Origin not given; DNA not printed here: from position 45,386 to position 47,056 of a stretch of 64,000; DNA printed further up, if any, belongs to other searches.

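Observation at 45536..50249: Receiver-domain fused to an RlmN/Cfr-family radical SAM methyltransferase, inside a signalling island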

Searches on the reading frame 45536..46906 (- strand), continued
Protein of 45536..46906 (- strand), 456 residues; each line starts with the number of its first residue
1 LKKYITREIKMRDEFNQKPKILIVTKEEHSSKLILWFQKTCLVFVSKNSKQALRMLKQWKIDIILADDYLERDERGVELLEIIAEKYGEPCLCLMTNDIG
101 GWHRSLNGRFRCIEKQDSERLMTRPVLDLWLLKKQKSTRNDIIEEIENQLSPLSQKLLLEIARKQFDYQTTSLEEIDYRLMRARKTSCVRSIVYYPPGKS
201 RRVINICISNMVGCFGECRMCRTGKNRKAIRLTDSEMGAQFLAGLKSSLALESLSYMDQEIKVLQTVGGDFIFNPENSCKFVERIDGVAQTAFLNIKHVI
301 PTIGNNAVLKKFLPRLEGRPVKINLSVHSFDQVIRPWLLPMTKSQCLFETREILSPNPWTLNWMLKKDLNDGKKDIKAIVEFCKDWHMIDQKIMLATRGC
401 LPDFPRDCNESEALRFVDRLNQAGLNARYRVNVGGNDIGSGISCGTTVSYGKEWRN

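Call 29: find_homologous_proteins(query=A2, max_evalue=1e-10)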
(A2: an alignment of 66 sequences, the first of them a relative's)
Query A2 (66 sequences) (446 aa, profile of the alignment): 455 proteins with E <= 1e-10 among 8000 candidates; the best 120 are listed.
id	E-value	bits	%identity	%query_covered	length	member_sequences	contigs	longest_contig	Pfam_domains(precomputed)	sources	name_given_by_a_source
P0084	1.0e-114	402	23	67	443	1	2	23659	PF00072.31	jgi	-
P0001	2.6e-103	364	100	100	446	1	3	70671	-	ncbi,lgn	-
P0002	3.6e-102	360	89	100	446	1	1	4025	-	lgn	-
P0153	2.8e-46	176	42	7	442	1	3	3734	PF20274.5,PF00072.31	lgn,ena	-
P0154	3.8e-45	172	-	-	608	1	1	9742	PF23198.2,PF00990.27,PF00072.31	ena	-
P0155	1.8e-40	157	-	-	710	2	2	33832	PF08447.19,PF13426.14,PF13188.14,PF08448.17,PF00486.35,PF23198.2,PF00072.31,PF21695.4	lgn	-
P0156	4.3e-39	152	-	-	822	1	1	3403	PF00486.35,PF00990.27,PF00072.31,PF01627.29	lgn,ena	-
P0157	4.7e-39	152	23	61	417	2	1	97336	PF04055.28,PF21016.4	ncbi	-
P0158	4.8e-39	152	-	-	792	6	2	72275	PF00486.35,PF00990.27,PF00072.31,PF01627.29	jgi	jgi:diguanylate cyclase (GGDEF)-like protein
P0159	2.3e-38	150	-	-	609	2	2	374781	PF00486.35,PF23198.2,PF00072.31,PF01627.29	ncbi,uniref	ncbi:response regulator [Leptolyngbya sp. AN03gr2]|uniref:response regulator n=1 Tax=unclassified Le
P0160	8.1e-38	148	-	-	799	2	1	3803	PF02518.32,PF00512.32,PF00072.31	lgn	-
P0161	8.2e-38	148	-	-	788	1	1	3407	PF00486.35,PF00990.27,PF00072.31,PF01627.29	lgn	-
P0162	6.9e-37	145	-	-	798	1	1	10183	PF00486.35,PF00990.27,PF00072.31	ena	-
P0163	7.1e-37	145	-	-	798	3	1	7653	PF00486.35,PF00990.27,PF00072.31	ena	-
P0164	1.0e-36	145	-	-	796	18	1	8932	PF00486.35,PF00990.27,PF00072.31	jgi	-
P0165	1.0e-36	145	-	-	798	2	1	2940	PF00486.35,PF00990.27,PF00072.31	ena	-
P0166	1.1e-36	145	43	5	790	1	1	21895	PF08447.19,PF13426.14,PF08448.17,PF02518.32,PF00512.32,PF00989.32,PF00072.31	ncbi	-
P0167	1.1e-35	141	-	-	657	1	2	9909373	PF00486.35,PF00072.31,PF06490.18,PF01627.29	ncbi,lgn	-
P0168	1.2e-35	141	-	-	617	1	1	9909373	PF00486.35,PF00072.31,PF06490.18,PF01627.29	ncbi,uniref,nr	ncbi:multi-component transcriptional regulator [Calothrix sp. NIES-2100]|uniref:response regulator n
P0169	9.3e-35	138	23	19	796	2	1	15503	PF00486.35,PF00990.27,PF00072.31,PF01627.29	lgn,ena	-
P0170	1.8e-34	137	-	-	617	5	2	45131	PF00486.35,PF00072.31,PF01627.29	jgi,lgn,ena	-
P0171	2.7e-34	137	-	-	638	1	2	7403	PF00486.35,PF00072.31,PF06490.18,PF01627.29,PF20161.6,PF21695.4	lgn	-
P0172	3.5e-34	136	-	-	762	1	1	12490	PF00486.35,PF23198.2,PF00990.27,PF00072.31,PF01627.29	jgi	jgi:diguanylate cyclase (GGDEF)-like protein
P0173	7.4e-34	135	-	-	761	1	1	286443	PF00486.35,PF23198.2,PF00990.27,PF00072.31,PF01627.29,PF21695.4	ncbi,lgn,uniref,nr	ncbi:response regulator [Chroococcidiopsis sp. TS-821]|uniref:response regulator n=1 Tax=Chroococcid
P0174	1.1e-33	135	-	-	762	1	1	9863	PF00486.35,PF23198.2,PF00990.27,PF00072.31,PF01627.29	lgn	-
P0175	1.8e-33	134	-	-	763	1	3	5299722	PF00486.35,PF00990.27,PF00072.31,PF01627.29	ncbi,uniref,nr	ncbi:response regulator [Gloeocapsopsis dulcis]|uniref:Transcriptional regulator n=1 Tax=Gloeocapsop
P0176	3.7e-33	133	-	-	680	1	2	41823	PF00486.35,PF23198.2,PF00072.31,PF01627.29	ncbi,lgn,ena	-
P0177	6.1e-33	132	-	-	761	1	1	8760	PF00486.35,PF00990.27,PF00072.31,PF01627.29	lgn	-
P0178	1.1e-32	131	-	-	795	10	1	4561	PF00486.35,PF23198.2,PF00990.27,PF00072.31,PF01627.29,PF21695.4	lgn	-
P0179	1.8e-32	131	-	-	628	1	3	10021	PF00486.35,PF00072.31,PF01627.29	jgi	jgi:DNA-binding response OmpR family regulator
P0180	3.3e-32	130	29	17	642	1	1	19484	PF13426.14,PF13188.14,PF02518.32,PF00512.32,PF00989.32,PF00072.31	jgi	jgi:PAS domain S-box-containing protein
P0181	4.5e-32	129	-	-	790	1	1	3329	PF08447.19,PF00486.35,PF00072.31,PF01627.29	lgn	-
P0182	6.4e-32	129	-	-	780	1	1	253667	PF08447.19,PF13426.14,PF08448.17,PF02518.32,PF00512.32,PF00989.32,PF00072.31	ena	-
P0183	8.9e-32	128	-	-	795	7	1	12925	PF00486.35,PF00990.27,PF00072.31,PF01627.29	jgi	-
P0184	1.4e-31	128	-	-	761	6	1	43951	PF00486.35,PF00990.27,PF00072.31,PF01627.29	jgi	-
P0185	1.7e-31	127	-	-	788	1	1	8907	PF00486.35,PF00990.27,PF00072.31,PF01627.29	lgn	-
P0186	2.6e-31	127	-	-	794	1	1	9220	PF00486.35,PF00990.27,PF00072.31,PF01627.29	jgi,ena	jgi:diguanylate cyclase (GGDEF)-like protein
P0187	4.7e-31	126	26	12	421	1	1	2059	PF20274.5,PF23198.2,PF00072.31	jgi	jgi:CheY-like chemotaxis protein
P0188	7.0e-31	125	-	-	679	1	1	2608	PF00486.35,PF00072.31,PF01627.29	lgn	-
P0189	1.1e-30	125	-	-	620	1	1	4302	PF00486.35,PF00072.31,PF01627.29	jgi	jgi:DNA-binding response OmpR family regulator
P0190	1.4e-30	124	-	-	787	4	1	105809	PF00486.35,PF00990.27,PF00072.31,PF01627.29,PF21695.4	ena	-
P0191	4.4e-30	123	-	-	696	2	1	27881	PF00486.35,PF00072.31,PF01627.29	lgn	-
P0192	9.8e-30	122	-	-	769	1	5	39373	PF00486.35,PF00990.27,PF00072.31,PF01627.29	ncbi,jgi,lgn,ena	jgi:diguanylate cyclase (GGDEF)-like protein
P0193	1.0e-29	122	-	-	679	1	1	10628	PF00990.27,PF00072.31,PF01627.29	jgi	jgi:diguanylate cyclase (GGDEF)-like protein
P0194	3.8e-29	120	-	-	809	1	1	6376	PF00486.35,PF00990.27,PF00072.31,PF01627.29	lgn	-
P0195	4.5e-29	119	-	-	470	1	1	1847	PF00990.27,PF00072.31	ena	-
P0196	6.4e-29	119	-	-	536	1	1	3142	PF02518.32,PF00512.32,PF23198.2,PF00072.31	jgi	jgi:DNA-binding response OmpR family regulator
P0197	6.6e-29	119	-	-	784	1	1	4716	PF00486.35,PF00990.27,PF00072.31,PF01627.29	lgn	-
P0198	7.2e-29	119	-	-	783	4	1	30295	PF08447.19,PF13426.14,PF08448.17,PF02518.32,PF00512.32,PF00989.32,PF00072.31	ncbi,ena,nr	ncbi:MAG: hypothetical protein CVU00_06810 [Bacteroidetes bacterium HGW-Bacteroidetes-17]|nr:MAG: hy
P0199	1.1e-28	118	-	-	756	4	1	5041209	PF00486.35,PF00990.27,PF00072.31,PF01627.29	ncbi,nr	ncbi:response regulator [Stanieria cyanosphaera]|nr:response regulator [Stanieria cyanosphaera]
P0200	1.3e-28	118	-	-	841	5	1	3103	PF20274.5,PF13185.13,PF02518.32,PF00512.32,PF23198.2,PF00072.31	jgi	jgi:CheY-like chemotaxis protein/signal transduction histidine kinase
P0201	1.6e-28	118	-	-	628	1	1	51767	PF00486.35,PF00072.31,PF01627.29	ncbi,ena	-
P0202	1.8e-28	117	-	-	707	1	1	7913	PF08447.19,PF13426.14,PF08448.17,PF02518.32,PF00512.32,PF00989.32,PF00072.31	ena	-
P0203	3.7e-28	116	-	-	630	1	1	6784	PF00486.35,PF00072.31,PF01627.29,PF20161.6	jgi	jgi:DNA-binding response OmpR family regulator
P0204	4.2e-28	116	-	-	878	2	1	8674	PF00486.35,PF00990.27,PF00072.31,PF01627.29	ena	-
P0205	6.5e-28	116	-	-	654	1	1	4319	PF00486.35,PF00072.31,PF01627.29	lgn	-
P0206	6.8e-28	116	-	-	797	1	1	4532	PF08447.19,PF13426.14,PF02518.32,PF00512.32,PF00989.32,PF00072.31,PF14501.13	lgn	-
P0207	1.0e-27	115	-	-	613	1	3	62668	PF00990.27,PF00072.31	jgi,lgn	jgi:diguanylate cyclase (GGDEF)-like protein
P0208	1.0e-27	115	-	-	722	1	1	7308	PF00990.27,PF00072.31,PF01627.29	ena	-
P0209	1.1e-27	115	-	-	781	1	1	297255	PF00486.35,PF00990.27,PF00072.31,PF01627.29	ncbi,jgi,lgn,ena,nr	ncbi:MAG: response regulator [Cyanosarcina radialis HA8281-LM2]|jgi:diguanylate cyclase (GGDEF)-like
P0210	1.1e-27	115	-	-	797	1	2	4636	PF08447.19,PF13426.14,PF02518.32,PF00512.32,PF00989.32,PF00072.31,PF14501.13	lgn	-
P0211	1.1e-27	115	-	-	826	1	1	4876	PF13426.14,PF08448.17,PF02518.32,PF00512.32,PF00989.32,PF00072.31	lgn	-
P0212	1.3e-27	115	37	11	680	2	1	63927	PF08447.19,PF13426.14,PF02518.32,PF00512.32,PF00072.31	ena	-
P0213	2.2e-27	114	-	-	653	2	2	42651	PF00486.35,PF00072.31,PF01627.29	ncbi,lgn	-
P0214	2.4e-27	114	-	-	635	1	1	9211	PF00486.35,PF00072.31,PF01627.29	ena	-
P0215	4.2e-27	113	-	-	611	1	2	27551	PF00486.35,PF00072.31,PF01627.29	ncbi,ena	-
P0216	6.7e-27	112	-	-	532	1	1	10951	PF02518.32,PF00512.32,PF23198.2,PF00072.31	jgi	jgi:two-component system, NtrC family, sensor kinase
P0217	1.5e-26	111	48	6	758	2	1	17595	PF08447.19,PF13426.14,PF13188.14,PF08448.17,PF02518.32,PF00512.32,PF00989.32,PF00072.31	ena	-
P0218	1.9e-26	111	-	-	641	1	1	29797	PF00486.35,PF00072.31,PF01627.29,PF21695.4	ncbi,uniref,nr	ncbi:response regulator [Thermoleptolyngbya sp. C42_A2020_037]|uniref:response regulator n=1 Tax=The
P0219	4.6e-26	109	-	-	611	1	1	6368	PF00486.35,PF00072.31,PF01627.29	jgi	jgi:DNA-binding response OmpR family regulator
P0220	6.0e-26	109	-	-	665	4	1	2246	PF13188.14,PF08448.17,PF02518.32,PF00512.32,PF23198.2,PF00072.31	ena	-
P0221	7.0e-26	109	-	-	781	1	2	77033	PF00486.35,PF00990.27,PF00072.31,PF06490.18,PF01627.29,PF21695.4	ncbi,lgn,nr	ncbi:MAG: response regulator [Aulosira sp. ZfuVER01]|nr:response regulator [Aulosira sp. ZfuVER01] M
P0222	7.6e-26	109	-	-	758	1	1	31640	PF00486.35,PF00990.27,PF00072.31,PF01627.29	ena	-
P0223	8.1e-26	109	-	-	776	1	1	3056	PF13426.14,PF13188.14,PF08448.17,PF02518.32,PF00512.32,PF00989.32,PF00072.31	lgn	-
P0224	9.1e-26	109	-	-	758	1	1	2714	PF00486.35,PF00990.27,PF00072.31,PF01627.29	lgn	-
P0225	1.0e-25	108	-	-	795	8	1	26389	PF00486.35,PF00990.27,PF00072.31,PF01627.29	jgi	-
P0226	2.0e-25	107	-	-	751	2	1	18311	PF00486.35,PF00990.27,PF00072.31,PF01627.29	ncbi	-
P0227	3.0e-25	107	-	-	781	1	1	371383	PF00486.35,PF00990.27,PF00072.31,PF01627.29,PF21695.4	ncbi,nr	ncbi:response regulator [Nostoc sp. CHAB 5824]|nr:response regulator [Nostoc sp. CHAB 5824]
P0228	3.6e-25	107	-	-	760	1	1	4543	PF00486.35,PF00990.27,PF00072.31,PF01627.29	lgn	-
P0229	4.2e-25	106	45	11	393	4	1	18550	PF08447.19,PF13426.14,PF00989.32,PF00072.31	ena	-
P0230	4.9e-25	106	-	-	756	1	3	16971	PF00486.35,PF00990.27,PF00072.31,PF01627.29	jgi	jgi:diguanylate cyclase (GGDEF)-like protein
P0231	5.1e-25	106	32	14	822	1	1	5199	PF13426.14,PF13185.13,PF01590.33,PF08448.17,PF02518.32,PF00512.32,PF23198.2,PF00989.32,PF00072.31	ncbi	-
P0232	8.0e-25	105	32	14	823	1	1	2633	PF13426.14,PF13188.14,PF13185.13,PF01590.33,PF08448.17,PF02518.32,PF00512.32,PF23198.2,PF00989.32,PF00072.31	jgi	jgi:PAS domain S-box-containing protein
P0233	9.1e-25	105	30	14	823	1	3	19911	PF13426.14,PF13188.14,PF13185.13,PF01590.33,PF08448.17,PF02518.32,PF00512.32,PF23198.2,PF00989.32,PF00072.31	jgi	jgi:PAS domain S-box-containing protein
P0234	1.0e-24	105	-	-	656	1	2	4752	PF00486.35,PF00072.31,PF01627.29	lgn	-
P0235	1.4e-24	105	-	-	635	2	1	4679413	PF00486.35,PF00072.31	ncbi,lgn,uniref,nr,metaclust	ncbi:two component transcriptional regulator, winged helix family [Rippkaea orientalis PCC 8801]|uni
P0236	1.5e-24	104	-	-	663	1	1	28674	PF00486.35,PF00990.27,PF00072.31,PF01627.29,PF21695.4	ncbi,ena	-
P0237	3.0e-24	104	-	-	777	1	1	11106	PF00486.35,PF00990.27,PF00072.31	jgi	jgi:diguanylate cyclase (GGDEF)-like protein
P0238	3.3e-24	103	-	-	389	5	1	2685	PF23198.2,PF00072.31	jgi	-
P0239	3.4e-24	103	-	-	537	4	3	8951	PF02518.32,PF00512.32,PF00072.31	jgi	-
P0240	5.2e-24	103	-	-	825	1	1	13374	PF13426.14,PF13185.13,PF01590.33,PF08448.17,PF02518.32,PF00512.32,PF00989.32,PF00072.31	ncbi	-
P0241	8.0e-24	102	-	-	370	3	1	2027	PF02518.32,PF00072.31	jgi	jgi:DNA-binding response OmpR family regulator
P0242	1.1e-23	102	-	-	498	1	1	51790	PF00072.31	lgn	-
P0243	1.4e-23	101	-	-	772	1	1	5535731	PF00486.35,PF00990.27,PF00072.31,PF01627.29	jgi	jgi:diguanylate cyclase (GGDEF)-like protein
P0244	2.0e-23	101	-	-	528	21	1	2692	PF02518.32,PF00512.32,PF00072.31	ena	-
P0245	2.8e-23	100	-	-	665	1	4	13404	PF13188.14,PF12860.14,PF08448.17,PF02518.32,PF00512.32,PF23198.2,PF00072.31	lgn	-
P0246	4.5e-23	100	-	-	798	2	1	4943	PF00486.35,PF00990.27,PF00072.31,PF01627.29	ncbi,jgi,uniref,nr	ncbi:response regulator [Geitlerinema sp. PCC 9228]|uniref:response regulator n=1 Tax=Geitlerinema s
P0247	4.9e-23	100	-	-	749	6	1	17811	PF00486.35,PF00990.27,PF00072.31,PF01627.29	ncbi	ncbi:MAG: response regulator [Cyanobacteria bacterium J06621_15]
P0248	5.0e-23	99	-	-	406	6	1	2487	PF23198.2,PF00072.31,PF01627.29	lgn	-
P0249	6.7e-23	99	-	-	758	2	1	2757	PF00486.35,PF00990.27,PF00072.31,PF01627.29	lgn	-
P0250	8.5e-23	99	-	-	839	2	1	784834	PF13426.14,PF13188.14,PF05227.20,PF08448.17,PF02518.32,PF00512.32,PF00989.32,PF00072.31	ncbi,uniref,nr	ncbi:response regulator [Caulobacter sp. 602-2]|uniref:histidine kinase n=1 Tax=Caulobacter sp. 602-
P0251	1.9e-22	98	-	-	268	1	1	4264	PF23198.2,PF00072.31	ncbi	-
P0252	2.4e-22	97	-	-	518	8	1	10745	PF02518.32,PF00512.32,PF00072.31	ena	-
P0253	3.2e-22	97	-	-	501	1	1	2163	PF00072.31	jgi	jgi:DNA-binding response OmpR family regulator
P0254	5.2e-22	96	-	-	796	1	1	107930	PF00486.35,PF00990.27,PF00072.31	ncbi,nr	ncbi:response regulator [Brasilonema sp. CT11]|nr:response regulator [Brasilonema sp. CT11]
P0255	7.2e-22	96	-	-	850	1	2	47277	PF02518.32,PF00512.32,PF00072.31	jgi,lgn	jgi:two-component system cell cycle sensor histidine kinase/response regulator CckA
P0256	9.1e-22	95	-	-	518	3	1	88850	PF02518.32,PF00512.32,PF00072.31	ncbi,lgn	ncbi:MAG TPA: response regulator [Gemmatimonadaceae bacterium]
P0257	1.0e-21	95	-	-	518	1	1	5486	PF02518.32,PF00512.32,PF00072.31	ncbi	ncbi:MAG: response regulator [Deltaproteobacteria bacterium]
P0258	1.1e-21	95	-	-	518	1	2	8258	PF02518.32,PF00512.32,PF00072.31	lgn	-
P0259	1.3e-21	95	-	-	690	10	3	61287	PF08447.19,PF00486.35,PF00072.31,PF01627.29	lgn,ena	-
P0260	1.4e-21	95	-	-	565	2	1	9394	PF02518.32,PF00512.32,PF00072.31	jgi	-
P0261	1.6e-21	95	-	-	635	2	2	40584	PF00486.35,PF00072.31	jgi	jgi:DNA-binding response OmpR family regulator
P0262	1.8e-21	94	-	-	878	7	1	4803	PF13596.13,PF08447.19,PF13426.14,PF13188.14,PF12860.14,PF08448.17,PF02518.32,PF00512.32,PF00989.32,PF00072.31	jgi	jgi:two-component system, cell cycle sensor histidine kinase and response regulator CckA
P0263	2.1e-21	94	-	-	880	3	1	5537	PF08447.19,PF13426.14,PF13185.13,PF01590.33,PF08448.17,PF02518.32,PF13492.13,PF00512.32,PF00989.32,PF00072.31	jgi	jgi:PAS domain S-box-containing protein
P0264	2.4e-21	94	-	-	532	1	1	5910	PF02518.32,PF00512.32,PF00072.31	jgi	-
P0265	2.6e-21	94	-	-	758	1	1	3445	PF00486.35,PF00990.27,PF00072.31,PF01627.29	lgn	-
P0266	2.7e-21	94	-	-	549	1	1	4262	PF02518.32,PF00512.32,PF00072.31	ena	-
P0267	3.0e-21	94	-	-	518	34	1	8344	PF02518.32,PF00512.32,PF00072.31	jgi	jgi:DNA-binding response OmpR family regulator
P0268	3.0e-21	94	-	-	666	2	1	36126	PF08447.19,PF00486.35,PF00072.31,PF01627.29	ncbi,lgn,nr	ncbi:hypothetical protein NIES2101_32755 [Calothrix sp. HK-06]|nr:hypothetical protein NIES2101_3275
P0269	3.5e-21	93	-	-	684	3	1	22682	PF08447.19,PF13426.14,PF13188.14,PF08448.17,PF02518.32,PF00512.32,PF23198.2,PF00989.32,PF00072.31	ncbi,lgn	-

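Call 34: find_related_loci(query=A1, collection=genome_contigs, flank=8000)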
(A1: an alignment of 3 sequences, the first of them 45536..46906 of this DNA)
Query A1 (456 aa) in genome_contigs; peptide patterns used: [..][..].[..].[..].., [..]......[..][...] (x = any residue, [..] = any of these).
185 stretches matched a pattern; 1 encode a relative of the query (tblastn E <= 1e-3); 1 distinct loci.
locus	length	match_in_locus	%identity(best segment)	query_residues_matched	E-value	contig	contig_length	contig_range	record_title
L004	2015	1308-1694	25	17-146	1e-6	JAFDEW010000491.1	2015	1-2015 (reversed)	MAG: Deltaproteobacteria bacterium isolate Meg19_46_Bin_253 Meg19_46_Bin_253_scaffold_266438, whole genome shotgun seque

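Call 35: find_encoding_contigs(protein=P0007, flank=6000, max_places=2)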
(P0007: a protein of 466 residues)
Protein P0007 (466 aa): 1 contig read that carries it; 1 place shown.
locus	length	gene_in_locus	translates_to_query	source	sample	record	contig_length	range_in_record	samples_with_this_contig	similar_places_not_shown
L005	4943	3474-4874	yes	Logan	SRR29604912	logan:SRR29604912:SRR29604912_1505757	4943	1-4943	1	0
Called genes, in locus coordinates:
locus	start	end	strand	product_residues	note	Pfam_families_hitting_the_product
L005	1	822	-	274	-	?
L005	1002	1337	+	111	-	-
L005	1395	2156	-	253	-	PF01925:TauE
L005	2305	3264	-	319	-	PF08448:PAS_4, PF22335:Cas10-Cmr2_palm2 (faint), PF00990:GGDEF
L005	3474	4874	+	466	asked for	PF00072:Response_reg (weak), PF04055:Radical_SAM (weak)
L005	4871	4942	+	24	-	?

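Call 36: find_encoding_contigs(protein=P0018, flank=6000, max_places=2)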
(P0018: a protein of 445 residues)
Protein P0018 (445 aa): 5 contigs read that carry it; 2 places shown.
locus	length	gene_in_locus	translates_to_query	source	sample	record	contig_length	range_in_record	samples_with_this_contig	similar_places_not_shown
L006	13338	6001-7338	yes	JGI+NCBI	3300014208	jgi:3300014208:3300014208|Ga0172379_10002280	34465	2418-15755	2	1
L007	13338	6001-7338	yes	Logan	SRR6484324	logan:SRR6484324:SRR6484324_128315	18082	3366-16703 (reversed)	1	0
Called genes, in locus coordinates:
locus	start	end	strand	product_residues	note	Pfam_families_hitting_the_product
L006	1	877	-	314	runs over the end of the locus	-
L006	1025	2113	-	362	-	-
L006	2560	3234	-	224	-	PF00072:Response_reg, PF00486:Trans_reg_C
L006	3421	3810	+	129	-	PF00072:Response_reg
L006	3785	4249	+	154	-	PF01272:GreA_GreB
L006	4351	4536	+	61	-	-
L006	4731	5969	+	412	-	PF08448:PAS_4 (weak), PF00512:HisKA, PF13589:HATPase_c_3 (faint), PF02518:HATPase_c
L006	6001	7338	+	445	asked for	PF00072:Response_reg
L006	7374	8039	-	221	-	PF01966:HD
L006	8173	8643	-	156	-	PF03640:Lipoprotein_15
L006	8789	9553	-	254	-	PF00173:Cyt-b5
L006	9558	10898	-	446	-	PF01794:Ferric_reduct, PF08022:FAD_binding_8, PF00970:FAD_binding_6 (weak), PF00175:NAD_binding_1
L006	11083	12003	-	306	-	-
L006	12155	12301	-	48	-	PF18919:DUF5670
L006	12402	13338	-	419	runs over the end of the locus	PF00270:DEAD, PF04851:ResIII (weak), PF00271:Helicase_C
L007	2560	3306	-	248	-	PF00072:Response_reg, PF00486:Trans_reg_C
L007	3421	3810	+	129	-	PF00072:Response_reg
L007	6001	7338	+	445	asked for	PF00072:Response_reg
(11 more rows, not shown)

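Call 37: find_encoding_contigs(protein=P0084, flank=6000, max_places=2)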
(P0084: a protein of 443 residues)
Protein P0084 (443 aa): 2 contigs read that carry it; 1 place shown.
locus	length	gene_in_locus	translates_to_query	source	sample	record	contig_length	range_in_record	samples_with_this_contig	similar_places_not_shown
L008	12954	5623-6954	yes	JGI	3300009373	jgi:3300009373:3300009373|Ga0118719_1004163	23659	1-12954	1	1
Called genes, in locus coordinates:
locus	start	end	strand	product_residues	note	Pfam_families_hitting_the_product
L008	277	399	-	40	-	-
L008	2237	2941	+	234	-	PF00072:Response_reg, PF00486:Trans_reg_C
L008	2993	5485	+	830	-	PF13188:PAS_8, PF13426:PAS_9, PF00989:PAS, PF08448:PAS_4, PF13426:PAS_9, PF08447:PAS_3, PF00512:HisKA, PF02518:HATPase_c, +1 more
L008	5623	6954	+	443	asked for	PF00072:Response_reg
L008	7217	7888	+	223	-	PF00702:Hydrolase, PF13419:HAD_2, PF13242:Hydrolase_like (weak)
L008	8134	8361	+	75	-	-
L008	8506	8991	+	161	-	-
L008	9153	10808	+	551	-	-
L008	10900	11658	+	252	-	PF00590:TP_methylase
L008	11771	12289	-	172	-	-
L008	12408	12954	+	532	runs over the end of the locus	PF00133:tRNA-synt_1, PF01406:tRNA-synt_1e, PF09334:tRNA-synt_1g, PF00133:tRNA-synt_1, PF01406:tRNA-synt_1e (weak), PF19303:Anticodon_3, PF08264:Anticodon_1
